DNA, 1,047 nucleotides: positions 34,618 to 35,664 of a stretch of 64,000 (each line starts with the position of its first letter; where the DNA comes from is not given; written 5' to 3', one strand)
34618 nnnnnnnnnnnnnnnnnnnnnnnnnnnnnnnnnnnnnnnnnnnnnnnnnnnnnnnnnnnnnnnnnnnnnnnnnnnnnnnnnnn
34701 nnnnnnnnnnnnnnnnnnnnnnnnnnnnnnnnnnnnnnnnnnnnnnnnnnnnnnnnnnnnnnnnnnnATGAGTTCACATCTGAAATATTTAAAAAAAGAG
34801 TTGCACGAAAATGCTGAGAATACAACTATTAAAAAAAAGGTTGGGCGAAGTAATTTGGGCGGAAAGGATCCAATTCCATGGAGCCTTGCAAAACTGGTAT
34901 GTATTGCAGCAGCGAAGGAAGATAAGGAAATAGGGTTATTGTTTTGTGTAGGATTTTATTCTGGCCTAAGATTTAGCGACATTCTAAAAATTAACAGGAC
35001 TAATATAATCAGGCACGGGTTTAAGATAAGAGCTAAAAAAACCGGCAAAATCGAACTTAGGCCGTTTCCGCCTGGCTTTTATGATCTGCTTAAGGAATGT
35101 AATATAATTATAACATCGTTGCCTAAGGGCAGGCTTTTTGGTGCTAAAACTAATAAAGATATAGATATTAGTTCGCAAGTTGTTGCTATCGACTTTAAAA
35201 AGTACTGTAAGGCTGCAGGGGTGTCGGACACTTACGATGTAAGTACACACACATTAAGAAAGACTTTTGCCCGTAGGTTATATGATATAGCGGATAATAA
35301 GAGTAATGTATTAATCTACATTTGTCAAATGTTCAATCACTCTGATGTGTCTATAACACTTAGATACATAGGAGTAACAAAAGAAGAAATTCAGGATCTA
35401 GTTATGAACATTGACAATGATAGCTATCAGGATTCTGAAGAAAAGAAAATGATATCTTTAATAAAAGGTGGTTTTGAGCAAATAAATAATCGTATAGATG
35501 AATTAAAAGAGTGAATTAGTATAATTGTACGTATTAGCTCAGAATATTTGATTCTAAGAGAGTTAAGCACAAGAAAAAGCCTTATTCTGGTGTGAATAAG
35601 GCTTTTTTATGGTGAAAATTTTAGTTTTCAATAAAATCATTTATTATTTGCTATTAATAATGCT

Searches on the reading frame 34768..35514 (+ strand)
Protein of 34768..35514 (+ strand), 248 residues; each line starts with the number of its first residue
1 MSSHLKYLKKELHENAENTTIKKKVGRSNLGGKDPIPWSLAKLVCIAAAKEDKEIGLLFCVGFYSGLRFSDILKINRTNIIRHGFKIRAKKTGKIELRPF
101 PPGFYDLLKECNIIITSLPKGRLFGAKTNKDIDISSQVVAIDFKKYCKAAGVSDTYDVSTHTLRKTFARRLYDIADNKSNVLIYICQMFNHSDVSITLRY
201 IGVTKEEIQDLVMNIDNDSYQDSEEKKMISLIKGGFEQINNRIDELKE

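Call 6: search_protein_families(library=pfam, proteins=[window:34768-35514:+], max_evalue=0.01)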
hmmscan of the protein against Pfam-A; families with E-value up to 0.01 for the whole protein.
window:34768-35514:+ (248 aa): 1 family
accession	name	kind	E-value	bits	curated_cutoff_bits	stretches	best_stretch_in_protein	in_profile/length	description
PF00589.27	Phage_integrase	-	9.1e-12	45.5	27.1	1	52-206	21-171/172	Phage integrase family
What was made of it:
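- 34768..35514 (+): Small Xer-like tyrosine recombinase, 248 aa, catalytic domain only, catalytic residues intact. PF00589 at residues 52-206 (call 6).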

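Call 15: find_related_loci(query=window:34768-35514:+, collection=viral_contigs, flank=6000)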
Query window:34768-35514:+ (248 aa) in viral_contigs; peptide patterns used: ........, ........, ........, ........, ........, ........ (x = any residue, [..] = any of these).
9 stretches matched a pattern, but none encodes a relative of the query by tblastn (E <= 1e-3).

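Call 17: find_encoding_contigs(protein=window:34768-35514:+, flank=6000, max_places=8)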
Protein window:34768-35514:+ (248 aa): no gene with exactly this product is on record in the collection.

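Call 19: find_homologous_proteins(query=window:34768-35514:+)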
Query window:34768-35514:+ (248 aa): 114 proteins with E <= 0.001 among 491 candidates.
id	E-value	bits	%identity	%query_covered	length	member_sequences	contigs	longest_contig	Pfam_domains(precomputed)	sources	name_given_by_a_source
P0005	4.3e-161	552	100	100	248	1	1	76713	PF00589.28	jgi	-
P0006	5.3e-61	224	50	91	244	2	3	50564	PF00589.28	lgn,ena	-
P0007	1.9e-60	222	52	82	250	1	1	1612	PF00589.28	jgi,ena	-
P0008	6.1e-20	90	35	73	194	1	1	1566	PF00589.28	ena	-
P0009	7.4e-20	90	35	73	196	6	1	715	PF00589.28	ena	-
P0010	4.8e-17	80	34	73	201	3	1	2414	PF00589.28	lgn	-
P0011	6.7e-14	70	36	62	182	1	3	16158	PF00589.28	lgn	-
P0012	9.7e-14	70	34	77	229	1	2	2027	PF00589.28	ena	-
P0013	1.9e-13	69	35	62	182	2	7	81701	PF00589.28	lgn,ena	-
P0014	2.8e-13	68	34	65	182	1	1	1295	PF00589.28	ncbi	-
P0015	4.2e-13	67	34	62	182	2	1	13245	PF00589.28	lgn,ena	-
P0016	4.7e-13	67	34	65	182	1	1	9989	PF00589.28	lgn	-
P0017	5.3e-13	67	35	65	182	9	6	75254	PF00589.28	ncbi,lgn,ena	-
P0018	9.8e-13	66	33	65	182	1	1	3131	PF00589.28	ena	-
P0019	1.1e-12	66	33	65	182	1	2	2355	PF00589.28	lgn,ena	-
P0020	1.2e-12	66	33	65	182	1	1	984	PF00589.28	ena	-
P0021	1.2e-12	66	32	65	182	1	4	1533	PF00589.28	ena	-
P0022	1.2e-12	66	33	65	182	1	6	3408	PF00589.28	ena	-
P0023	1.2e-12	66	30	65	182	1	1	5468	PF00589.28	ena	-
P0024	1.3e-12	66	33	65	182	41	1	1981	PF00589.28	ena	-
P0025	1.6e-12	66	33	65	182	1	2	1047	PF00589.28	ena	-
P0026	2.0e-12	65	33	65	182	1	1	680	PF00589.28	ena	-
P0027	2.0e-12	65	35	62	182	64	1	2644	PF00589.28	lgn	-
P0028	2.2e-12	65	36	72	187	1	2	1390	PF00589.28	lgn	-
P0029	2.6e-12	65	34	62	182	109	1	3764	PF00589.28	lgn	-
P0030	2.6e-12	65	33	65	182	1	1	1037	PF00589.28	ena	-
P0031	4.1e-12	64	34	62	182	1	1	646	PF00589.28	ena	-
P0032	4.6e-12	64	34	64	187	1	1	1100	PF00589.28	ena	-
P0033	5.2e-12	64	32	65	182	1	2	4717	PF00589.28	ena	-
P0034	5.8e-12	64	33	62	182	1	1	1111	PF00589.28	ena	-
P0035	6.2e-12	64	30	65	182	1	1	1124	PF00589.28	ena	-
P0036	6.3e-12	64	33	62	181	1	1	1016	PF00589.28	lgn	-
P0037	6.4e-12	64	32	65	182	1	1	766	PF00589.28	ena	-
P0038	6.6e-12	64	32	65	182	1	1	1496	PF00589.28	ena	-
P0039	6.7e-12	63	30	65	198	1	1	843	PF00589.28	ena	-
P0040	7.6e-12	63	30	65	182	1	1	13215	PF00589.28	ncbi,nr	ncbi:MAG: site-specific integrase [Candidatus Gastranaerophilales bacterium]|nr:site-specific integr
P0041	8.3e-12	63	32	65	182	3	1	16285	PF00589.28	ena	-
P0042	8.9e-12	63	32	65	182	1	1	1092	PF00589.28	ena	-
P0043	9.2e-12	63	32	65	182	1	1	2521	PF00589.28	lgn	-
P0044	9.5e-12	63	31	65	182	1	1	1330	PF00589.28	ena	-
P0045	1.2e-11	63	35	62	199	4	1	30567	PF00589.28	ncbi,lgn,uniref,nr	ncbi:site-specific integrase [Peptostreptococcus sp. D1]|uniref:site-specific integrase n=1 Tax=Pept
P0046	1.5e-11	62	31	65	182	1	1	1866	PF00589.28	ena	-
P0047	1.5e-11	62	33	65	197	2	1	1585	PF00589.28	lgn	-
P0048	1.7e-11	62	31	65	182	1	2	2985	PF00589.28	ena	-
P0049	1.8e-11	62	33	62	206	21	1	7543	PF00589.28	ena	-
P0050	1.9e-11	62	32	65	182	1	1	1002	PF00589.28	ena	-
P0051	2.0e-11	62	34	64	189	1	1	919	PF00589.28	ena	-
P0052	2.1e-11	62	32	65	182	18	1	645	PF00589.28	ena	-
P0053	2.4e-11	62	31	65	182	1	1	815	PF00589.28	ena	-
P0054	2.4e-11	62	37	62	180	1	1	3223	PF00589.28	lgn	-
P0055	3.8e-11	61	31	65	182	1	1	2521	PF00589.28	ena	-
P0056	3.9e-11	61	32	65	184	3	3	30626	PF00589.28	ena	-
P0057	4.2e-11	61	30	62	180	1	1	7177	PF00589.28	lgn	-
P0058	9.9e-11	60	31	65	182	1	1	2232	PF00589.28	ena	-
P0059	1.0e-10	60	32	63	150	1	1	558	PF00589.28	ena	-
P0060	1.0e-10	60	34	62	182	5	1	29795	PF00589.28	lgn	-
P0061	1.1e-10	60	32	63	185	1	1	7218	PF00589.28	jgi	jgi:integrase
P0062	1.3e-10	59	34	62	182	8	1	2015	PF00589.28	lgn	-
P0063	1.4e-10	59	35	65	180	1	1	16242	PF00589.28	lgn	-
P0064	1.7e-10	59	31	65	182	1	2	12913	PF00589.28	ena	-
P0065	2.4e-10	58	33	64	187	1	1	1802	PF00589.28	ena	-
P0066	2.4e-10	58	32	65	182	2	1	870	PF00589.28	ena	-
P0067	3.5e-10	58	31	65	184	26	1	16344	PF00589.28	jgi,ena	-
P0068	3.9e-10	58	30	65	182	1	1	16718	PF00589.28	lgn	-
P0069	5.0e-10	57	30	66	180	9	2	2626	PF00589.28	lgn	-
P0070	5.1e-10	57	32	64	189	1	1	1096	PF00589.28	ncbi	-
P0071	6.1e-10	57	33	62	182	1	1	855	PF00589.28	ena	-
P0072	6.6e-10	57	31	65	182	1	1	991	PF00589.28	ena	-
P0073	7.2e-10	57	32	67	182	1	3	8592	PF00589.28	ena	-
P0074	7.5e-10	57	31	62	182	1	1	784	PF00589.28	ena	-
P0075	9.4e-10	56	30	63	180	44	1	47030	PF00589.28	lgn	-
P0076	9.9e-10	56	33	62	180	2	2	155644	PF00589.28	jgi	-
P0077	2.2e-9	55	32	65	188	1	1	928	PF00589.28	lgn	-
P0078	2.6e-9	55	31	63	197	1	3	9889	PF00589.28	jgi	jgi:integrase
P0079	2.8e-9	55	31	65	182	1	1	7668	PF00589.28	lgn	-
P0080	3.1e-9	55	32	65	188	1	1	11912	PF00589.28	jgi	-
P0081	3.6e-9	55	30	63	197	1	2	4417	PF00589.28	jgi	jgi:integrase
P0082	4.5e-9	54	31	62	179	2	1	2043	PF00589.28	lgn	-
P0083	4.6e-9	54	34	61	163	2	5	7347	PF00589.28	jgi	jgi:integrase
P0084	5.5e-9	54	30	63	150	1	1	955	PF00589.28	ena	-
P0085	6.3e-9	54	31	64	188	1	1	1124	PF00589.28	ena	-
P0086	9.2e-9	53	29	62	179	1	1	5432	PF00589.28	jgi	-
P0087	1.0e-8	53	32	64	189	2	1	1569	PF00589.28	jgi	jgi:integrase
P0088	1.1e-8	53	32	61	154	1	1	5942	PF00589.28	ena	-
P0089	1.5e-8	53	33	61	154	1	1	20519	PF00589.28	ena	-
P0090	2.5e-8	52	32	60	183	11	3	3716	PF00589.28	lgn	-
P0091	5.0e-8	51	33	61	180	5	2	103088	PF00589.28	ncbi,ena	-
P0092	6.6e-8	50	31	59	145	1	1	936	PF00589.28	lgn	-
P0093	6.8e-8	50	34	64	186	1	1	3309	PF00589.28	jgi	jgi:integrase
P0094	8.1e-8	50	32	61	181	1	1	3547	PF00589.28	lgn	-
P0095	1.4e-7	49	33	64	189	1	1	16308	PF00589.28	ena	-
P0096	2.6e-7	48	32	63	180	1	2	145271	PF00589.28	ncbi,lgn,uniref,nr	ncbi:site-specific integrase [Tenuibacillus multivorans]|uniref:Phage integrase family protein n=1 T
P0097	2.8e-7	48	29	73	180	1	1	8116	PF00589.28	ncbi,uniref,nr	ncbi:site-specific integrase [Piscibacillus halophilus]|uniref:site-specific integrase n=1 Tax=Pisci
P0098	4.6e-7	48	32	65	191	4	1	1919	PF00589.28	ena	-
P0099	6.2e-7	47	30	61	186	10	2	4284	PF00589.28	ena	-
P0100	6.5e-7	47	34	65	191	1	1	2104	PF00589.28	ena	-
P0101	7.5e-7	47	31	65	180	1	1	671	PF00589.28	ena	-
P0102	1.8e-6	46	32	65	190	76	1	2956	PF00589.28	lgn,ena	-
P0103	3.0e-6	45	31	62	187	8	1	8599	PF00589.28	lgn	-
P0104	3.3e-6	45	31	57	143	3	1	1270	PF00589.28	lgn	-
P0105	4.2e-6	45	31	63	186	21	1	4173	PF00589.28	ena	-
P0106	4.2e-6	45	33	64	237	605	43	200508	PF00589.28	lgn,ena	-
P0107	4.8e-6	44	28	62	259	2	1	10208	PF00589.28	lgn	-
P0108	6.0e-6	44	34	65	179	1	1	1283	PF00589.28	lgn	-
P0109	8.9e-6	43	29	62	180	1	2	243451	PF00589.28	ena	-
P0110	1.1e-5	43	33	60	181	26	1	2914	PF00589.28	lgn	-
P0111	1.7e-5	43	31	64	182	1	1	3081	PF00589.28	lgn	-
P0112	9.8e-5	40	33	65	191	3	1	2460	PF00589.28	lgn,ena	-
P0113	1.4e-4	40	32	64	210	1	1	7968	PF00589.28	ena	-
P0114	2.1e-4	39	31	65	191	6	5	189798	PF00589.28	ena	-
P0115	2.4e-4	39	31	65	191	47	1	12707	PF00589.28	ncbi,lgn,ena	-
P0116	2.4e-4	39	32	65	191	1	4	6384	PF00589.28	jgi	-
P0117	2.5e-4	39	33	65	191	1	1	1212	PF00589.28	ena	-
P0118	7.7e-4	37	31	65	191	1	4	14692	PF00589.28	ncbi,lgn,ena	-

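Call 20: find_encoding_contigs(protein=P0006, flank=10000, max_places=5)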
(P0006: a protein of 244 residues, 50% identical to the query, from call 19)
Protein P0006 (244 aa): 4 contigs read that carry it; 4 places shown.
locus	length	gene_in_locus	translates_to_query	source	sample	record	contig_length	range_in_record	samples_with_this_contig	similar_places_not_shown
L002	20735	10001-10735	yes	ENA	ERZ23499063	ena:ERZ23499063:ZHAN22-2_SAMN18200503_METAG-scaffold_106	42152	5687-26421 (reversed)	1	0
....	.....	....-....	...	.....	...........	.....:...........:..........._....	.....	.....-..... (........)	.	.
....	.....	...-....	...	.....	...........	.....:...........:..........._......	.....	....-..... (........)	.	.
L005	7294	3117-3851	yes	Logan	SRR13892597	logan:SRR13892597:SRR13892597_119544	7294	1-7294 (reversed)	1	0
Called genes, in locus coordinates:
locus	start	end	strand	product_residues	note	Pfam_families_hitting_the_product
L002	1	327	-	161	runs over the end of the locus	PF18907:DUF5662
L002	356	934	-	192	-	-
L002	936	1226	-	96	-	-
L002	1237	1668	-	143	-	PF25190:Tad5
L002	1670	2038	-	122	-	-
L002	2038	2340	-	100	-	-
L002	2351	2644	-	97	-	-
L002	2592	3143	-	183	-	-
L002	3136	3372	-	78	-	-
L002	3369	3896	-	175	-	-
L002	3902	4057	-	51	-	-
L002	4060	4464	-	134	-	-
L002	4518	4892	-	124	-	-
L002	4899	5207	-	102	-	-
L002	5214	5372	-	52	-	-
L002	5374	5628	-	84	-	-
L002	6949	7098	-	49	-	-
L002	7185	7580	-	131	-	-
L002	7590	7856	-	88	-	PF06147:DUF968 (weak), PF16784:HNHc_6 (weak)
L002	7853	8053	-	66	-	-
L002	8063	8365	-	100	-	-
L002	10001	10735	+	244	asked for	PF00589:Phage_integrase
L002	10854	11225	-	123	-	-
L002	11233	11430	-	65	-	-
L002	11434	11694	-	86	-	-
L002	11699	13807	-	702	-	PF05175:MTS (weak)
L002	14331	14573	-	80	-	-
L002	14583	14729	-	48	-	-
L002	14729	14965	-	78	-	-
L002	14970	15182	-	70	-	-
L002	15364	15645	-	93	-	-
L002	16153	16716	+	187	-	PF00589:Phage_integrase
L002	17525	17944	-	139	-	-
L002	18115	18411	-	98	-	-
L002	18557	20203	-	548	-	PF00118:Cpn60_TCP1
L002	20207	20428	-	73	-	-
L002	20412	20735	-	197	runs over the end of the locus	-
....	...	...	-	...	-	-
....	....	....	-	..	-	-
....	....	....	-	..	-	-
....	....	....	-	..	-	-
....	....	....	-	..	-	-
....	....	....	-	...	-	-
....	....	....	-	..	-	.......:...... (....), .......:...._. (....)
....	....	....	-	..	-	-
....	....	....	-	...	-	-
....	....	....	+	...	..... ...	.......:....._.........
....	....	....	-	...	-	-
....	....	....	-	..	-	-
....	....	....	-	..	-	-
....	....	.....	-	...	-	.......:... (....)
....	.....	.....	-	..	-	-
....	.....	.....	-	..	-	-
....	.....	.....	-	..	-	-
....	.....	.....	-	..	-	-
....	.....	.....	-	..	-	-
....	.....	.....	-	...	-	-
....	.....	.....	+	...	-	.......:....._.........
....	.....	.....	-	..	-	-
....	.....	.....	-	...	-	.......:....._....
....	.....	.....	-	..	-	-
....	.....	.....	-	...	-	-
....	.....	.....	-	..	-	-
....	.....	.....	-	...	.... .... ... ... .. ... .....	-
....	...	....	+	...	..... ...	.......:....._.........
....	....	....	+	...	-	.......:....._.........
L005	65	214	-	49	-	-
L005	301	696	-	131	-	-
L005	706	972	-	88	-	PF06147:DUF968 (weak), PF16784:HNHc_6 (weak)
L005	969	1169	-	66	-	-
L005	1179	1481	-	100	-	-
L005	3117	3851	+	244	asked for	PF00589:Phage_integrase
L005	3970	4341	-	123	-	-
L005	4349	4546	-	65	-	-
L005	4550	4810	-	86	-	-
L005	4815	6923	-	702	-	PF05175:MTS (weak)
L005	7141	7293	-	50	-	?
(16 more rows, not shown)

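Call 21: find_encoding_contigs(protein=P0007, flank=10000, max_places=5)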
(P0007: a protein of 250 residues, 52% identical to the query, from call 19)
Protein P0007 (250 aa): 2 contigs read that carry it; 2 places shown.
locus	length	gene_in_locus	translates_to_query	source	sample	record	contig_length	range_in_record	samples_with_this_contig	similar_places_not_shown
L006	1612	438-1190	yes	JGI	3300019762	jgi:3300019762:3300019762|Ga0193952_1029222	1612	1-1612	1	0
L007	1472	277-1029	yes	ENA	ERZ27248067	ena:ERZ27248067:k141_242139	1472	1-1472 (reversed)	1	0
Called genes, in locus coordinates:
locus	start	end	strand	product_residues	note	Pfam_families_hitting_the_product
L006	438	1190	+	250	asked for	PF00589:Phage_integrase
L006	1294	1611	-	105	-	?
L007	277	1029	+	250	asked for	PF00589:Phage_integrase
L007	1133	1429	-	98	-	-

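Call 32: search_protein_families(library=phrogs, proteins=[window:34768-35514:+], max_evalue=0.001)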
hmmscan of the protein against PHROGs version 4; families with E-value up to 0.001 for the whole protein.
window:34768-35514:+ (248 aa): 4 families
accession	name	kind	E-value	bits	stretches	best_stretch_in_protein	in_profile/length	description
phrog_216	-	integration and excision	1.5e-30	107.4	1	52-220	73-243/301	integrase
phrog_1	-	integration and excision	5.4e-19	69.9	1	46-217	280-449/611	integrase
phrog_7269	-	integration and excision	7.7e-10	39.6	1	154-213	24-79/89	integrase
phrog_7685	-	integration and excision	0.0007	20.2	1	128-214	156-234/240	integrase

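Call 37: search_dna_similar(query=window:34768-35514:+, collection=phages, mode=protein, max_evalue=1e-8, max_rows=30)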
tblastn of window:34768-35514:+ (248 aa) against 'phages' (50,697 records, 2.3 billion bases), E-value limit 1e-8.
Records with a match: 87; places in all: 87; records where one place covers at least 80% of the query: 0.
Best place of each record, by identity: <60% 87.
By first word of the organism name: Streptococcus 73; Clostridium 5; Bacillus 3; Cellulophaga 2; Clostridioides 1; Maribacter 1; Acetoanaerobium 1; Bacteroides 1.
By host as written in the record: Streptococcus oralis 4; Clostridium perfringens 3; Clostridium difficile 2; Cellulophaga baltica NN016046 2; Streptococcus pneumoniae 10B01058 2; Streptococcus mitis SK137 2; Bacillus thuringiensis var. israelensis ATCC 35646 2; Streptococcus pneumoniae 2; and 67 more.
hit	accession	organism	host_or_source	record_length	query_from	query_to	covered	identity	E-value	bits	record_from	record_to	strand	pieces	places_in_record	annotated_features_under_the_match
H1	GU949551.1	Clostridium phage phiCD6356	Clostridium difficile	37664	21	215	79%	31.3%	1e-10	67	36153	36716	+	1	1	putative site-specific recombinase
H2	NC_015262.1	Clostridium phage phiCD6356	Clostridium difficile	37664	21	215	79%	31.3%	1e-10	67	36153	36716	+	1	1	integrase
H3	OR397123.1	Clostridioides phage AR1074-1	Clostridioides difficile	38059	21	215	79%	31.3%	1e-10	67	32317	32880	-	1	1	xerC: tyrosine recombinase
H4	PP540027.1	Maribacter phage Panino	Maribacter halichondriae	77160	32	211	73%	31.4%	5e-11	68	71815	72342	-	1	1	integrase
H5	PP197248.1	Acetoanaerobium phage ANDSL2_ph1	Acetoanaerobium noterae DSL2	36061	51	216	67%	33.5%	1e-11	70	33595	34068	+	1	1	integrase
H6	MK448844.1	Streptococcus phage Javan116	Streptococcus cuniculi NED12-00049-6B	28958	57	213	63%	35.4%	6e-15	79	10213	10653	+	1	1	site-specific recombinase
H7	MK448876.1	Streptococcus phage Javan214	Streptococcus equinus Sb05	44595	57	208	61%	35.6%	2e-9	63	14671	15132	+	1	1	integrase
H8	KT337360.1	Streptococcus phage phiARI0578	Streptococcus pneumoniae 09B10380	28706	57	216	65%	33.7%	3e-12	71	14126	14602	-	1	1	integrase domain protein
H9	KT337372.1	Streptococcus phage phiARI0995b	Streptococcus pneumoniae 10B06705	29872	57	216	65%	33.7%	3e-12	71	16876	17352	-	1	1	integrase domain protein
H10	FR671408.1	Streptococcus phage 23782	Streptococcus pneumoniae, strain 23782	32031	57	216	65%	33.7%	3e-12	71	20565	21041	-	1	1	scaffold 2 | Integrase | HMMPfam hit to PF00589, Phage_integrase, score 3.9e-17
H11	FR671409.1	Streptococcus phage 11865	Streptococcus pneumoniae, strain 11865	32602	57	216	65%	33.7%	3e-12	71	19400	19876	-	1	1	scaffold 2 | Integrase | HMMPfam hit to PF00589, Phage_integrase, score 3.9e-17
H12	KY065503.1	Streptococcus phage IPP67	Streptococcus pneumoniae BS458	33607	57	216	65%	33.7%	3e-12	71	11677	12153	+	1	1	site-specific recombinase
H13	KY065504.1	Streptococcus phage IPP68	Streptococcus pneumoniae 70585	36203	57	216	65%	33.7%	3e-12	71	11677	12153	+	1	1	site-specific recombinase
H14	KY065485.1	Streptococcus phage IPP45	Streptococcus pneumoniae 670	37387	57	216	65%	33.7%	3e-12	71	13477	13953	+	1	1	site-specific recombinase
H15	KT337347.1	Streptococcus phage phiARI0285-3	Streptococcus pneumoniae 10B01328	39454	57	216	65%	33.7%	3e-12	71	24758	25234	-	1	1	integrase domain protein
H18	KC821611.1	Cellulophaga phage phi46:1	Cellulophaga baltica NN016046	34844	51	215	67%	31.5%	1e-12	72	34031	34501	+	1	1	phage integrase family protein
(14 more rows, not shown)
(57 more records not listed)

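Call 39: get_annotated_region(hit=H4, flank=6000)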
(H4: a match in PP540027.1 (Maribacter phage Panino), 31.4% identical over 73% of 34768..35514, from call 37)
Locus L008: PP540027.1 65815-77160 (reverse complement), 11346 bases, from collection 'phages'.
description: Maribacter phage Panino, complete genome.
organism: Maribacter phage Panino (NCBI taxid 3135610)
taxonomy: Viruses; Duplodnaviria; Heunggongvirae; Uroviricota; Caudoviricetes
host: Maribacter halichondriae; source: Halichondria panicea sponge tissue; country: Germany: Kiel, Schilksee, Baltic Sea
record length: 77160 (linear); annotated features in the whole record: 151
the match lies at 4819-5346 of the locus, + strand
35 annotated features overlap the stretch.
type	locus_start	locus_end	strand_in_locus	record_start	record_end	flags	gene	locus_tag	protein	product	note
CDS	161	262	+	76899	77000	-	-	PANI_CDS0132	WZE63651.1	hypothetical protein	-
CDS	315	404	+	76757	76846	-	-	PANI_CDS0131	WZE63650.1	hypothetical protein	-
CDS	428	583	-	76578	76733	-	-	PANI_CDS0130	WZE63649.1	hypothetical protein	-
CDS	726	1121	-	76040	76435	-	-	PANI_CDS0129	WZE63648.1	hypothetical protein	-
CDS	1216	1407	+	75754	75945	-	-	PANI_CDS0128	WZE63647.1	hypothetical protein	-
CDS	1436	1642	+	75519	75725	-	-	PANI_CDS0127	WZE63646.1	hypothetical protein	-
CDS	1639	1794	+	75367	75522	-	-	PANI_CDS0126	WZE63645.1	hypothetical protein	-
CDS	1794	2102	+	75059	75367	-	-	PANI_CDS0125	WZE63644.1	hypothetical protein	-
CDS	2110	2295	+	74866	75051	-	-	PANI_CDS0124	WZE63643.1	hypothetical protein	-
CDS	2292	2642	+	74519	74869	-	-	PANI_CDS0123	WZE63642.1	hypothetical protein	-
CDS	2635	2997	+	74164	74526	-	-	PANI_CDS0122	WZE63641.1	GTP-binding domain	-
CDS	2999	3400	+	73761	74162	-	-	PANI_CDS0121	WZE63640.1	virion structural protein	head and packaging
CDS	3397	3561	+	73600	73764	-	-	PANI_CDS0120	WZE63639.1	hypothetical protein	-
CDS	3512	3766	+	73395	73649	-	-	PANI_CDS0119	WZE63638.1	hypothetical protein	-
CDS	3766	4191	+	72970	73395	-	-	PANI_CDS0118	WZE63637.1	hypothetical protein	-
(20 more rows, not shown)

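Call 46: find_related_loci(query=A2, collection=metagenome_contigs, flank=4000)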
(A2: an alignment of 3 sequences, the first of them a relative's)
Query A2 (248 aa) in metagenome_contigs; peptide patterns used: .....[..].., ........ (x = any residue, [..] = any of these).
600 stretches matched a pattern (row limit reached: there are more); 550 encode a relative of the query (tblastn E <= 1e-3); the best 80 are kept; 80 distinct loci.
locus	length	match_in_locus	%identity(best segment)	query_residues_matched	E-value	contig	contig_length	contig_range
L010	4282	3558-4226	28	8-220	6e-23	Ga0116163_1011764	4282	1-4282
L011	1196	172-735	30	36-217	8e-22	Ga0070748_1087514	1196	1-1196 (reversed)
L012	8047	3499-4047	32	36-215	6e-21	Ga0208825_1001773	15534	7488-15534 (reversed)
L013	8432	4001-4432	38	56-207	1e-20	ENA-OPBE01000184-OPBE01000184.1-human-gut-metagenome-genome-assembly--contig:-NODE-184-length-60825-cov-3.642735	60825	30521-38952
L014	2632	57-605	32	36-215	8e-21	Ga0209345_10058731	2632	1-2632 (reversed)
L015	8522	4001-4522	33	27-207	1e-20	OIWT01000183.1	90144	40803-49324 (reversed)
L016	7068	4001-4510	34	57-224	1e-20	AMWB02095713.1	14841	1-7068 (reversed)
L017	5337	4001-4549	33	36-215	1e-20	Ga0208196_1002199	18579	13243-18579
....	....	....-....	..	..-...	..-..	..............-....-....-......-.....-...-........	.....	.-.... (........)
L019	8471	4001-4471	35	58-216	4e-20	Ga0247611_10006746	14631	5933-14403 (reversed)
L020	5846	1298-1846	32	36-215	4e-20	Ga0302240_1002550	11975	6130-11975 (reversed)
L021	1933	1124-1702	30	36-222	3e-20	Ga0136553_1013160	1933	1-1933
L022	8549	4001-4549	32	36-215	4e-20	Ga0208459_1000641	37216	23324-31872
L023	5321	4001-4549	32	36-215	4e-20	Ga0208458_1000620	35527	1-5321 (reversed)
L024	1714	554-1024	33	56-216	4e-20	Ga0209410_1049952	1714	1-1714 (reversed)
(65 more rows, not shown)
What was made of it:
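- Tried and rejected: The metagenome scan was swamped by the distant 182-aa family because the pattern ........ dominated (call 46).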

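Call 47: find_related_loci(query=A2, collection=viral_contigs, flank=4000)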
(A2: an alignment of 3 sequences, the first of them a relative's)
Query A2 (248 aa) in viral_contigs; peptide patterns used: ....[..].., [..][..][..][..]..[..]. (x = any residue, [..] = any of these).
201 stretches matched a pattern; 2 encode a relative of the query (tblastn E <= 1e-3); 2 distinct loci.
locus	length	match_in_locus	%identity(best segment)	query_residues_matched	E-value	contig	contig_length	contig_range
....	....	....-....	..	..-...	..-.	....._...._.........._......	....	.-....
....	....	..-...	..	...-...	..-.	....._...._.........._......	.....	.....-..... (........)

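Call 64: get_annotated_region(hit=H12, flank=5000)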
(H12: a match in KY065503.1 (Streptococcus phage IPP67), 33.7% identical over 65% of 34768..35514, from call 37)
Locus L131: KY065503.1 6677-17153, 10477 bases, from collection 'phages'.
description: Streptococcus phage IPP67, complete genome.
organism: Streptococcus phage IPP67 (NCBI taxid 1916203)
taxonomy: Viruses; Duplodnaviria; Heunggongvirae; Uroviricota; Caudoviricetes
host: Streptococcus pneumoniae BS458; source: -; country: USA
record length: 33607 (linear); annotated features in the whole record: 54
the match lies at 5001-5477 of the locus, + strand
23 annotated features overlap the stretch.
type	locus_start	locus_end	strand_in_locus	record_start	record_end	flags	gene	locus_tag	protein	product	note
CDS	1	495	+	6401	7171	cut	-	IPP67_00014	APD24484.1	DNA replication protein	-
CDS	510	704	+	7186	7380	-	-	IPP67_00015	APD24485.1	hypothetical protein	-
CDS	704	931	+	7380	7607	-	-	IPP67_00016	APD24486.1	hypothetical protein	-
CDS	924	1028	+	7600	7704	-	-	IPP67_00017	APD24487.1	hypothetical protein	-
CDS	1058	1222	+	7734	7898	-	-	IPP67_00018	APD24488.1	hypothetical protein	-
CDS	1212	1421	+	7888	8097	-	-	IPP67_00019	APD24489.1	hypothetical protein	-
CDS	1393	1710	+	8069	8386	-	-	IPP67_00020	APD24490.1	hypothetical protein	gp24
CDS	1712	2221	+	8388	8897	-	-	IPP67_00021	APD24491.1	hypothetical protein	-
CDS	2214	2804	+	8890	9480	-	-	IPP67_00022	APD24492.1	hypothetical protein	-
CDS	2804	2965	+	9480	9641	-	-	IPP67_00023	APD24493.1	hypothetical protein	-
CDS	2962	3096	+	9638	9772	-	-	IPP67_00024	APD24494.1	hypothetical protein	gp27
CDS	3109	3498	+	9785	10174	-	-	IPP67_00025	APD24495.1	hypothetical protein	-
CDS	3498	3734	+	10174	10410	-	-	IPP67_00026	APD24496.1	hypothetical protein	gp29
CDS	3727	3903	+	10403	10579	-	-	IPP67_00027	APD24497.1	hypothetical protein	-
CDS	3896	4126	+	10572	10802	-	-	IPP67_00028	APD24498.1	DNA-binding protein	prophage LambdaBa04, DNA-binding protein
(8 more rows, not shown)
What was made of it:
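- Related small recombinases sit in the middle of phage genomes alongside separate integrases (call 64).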
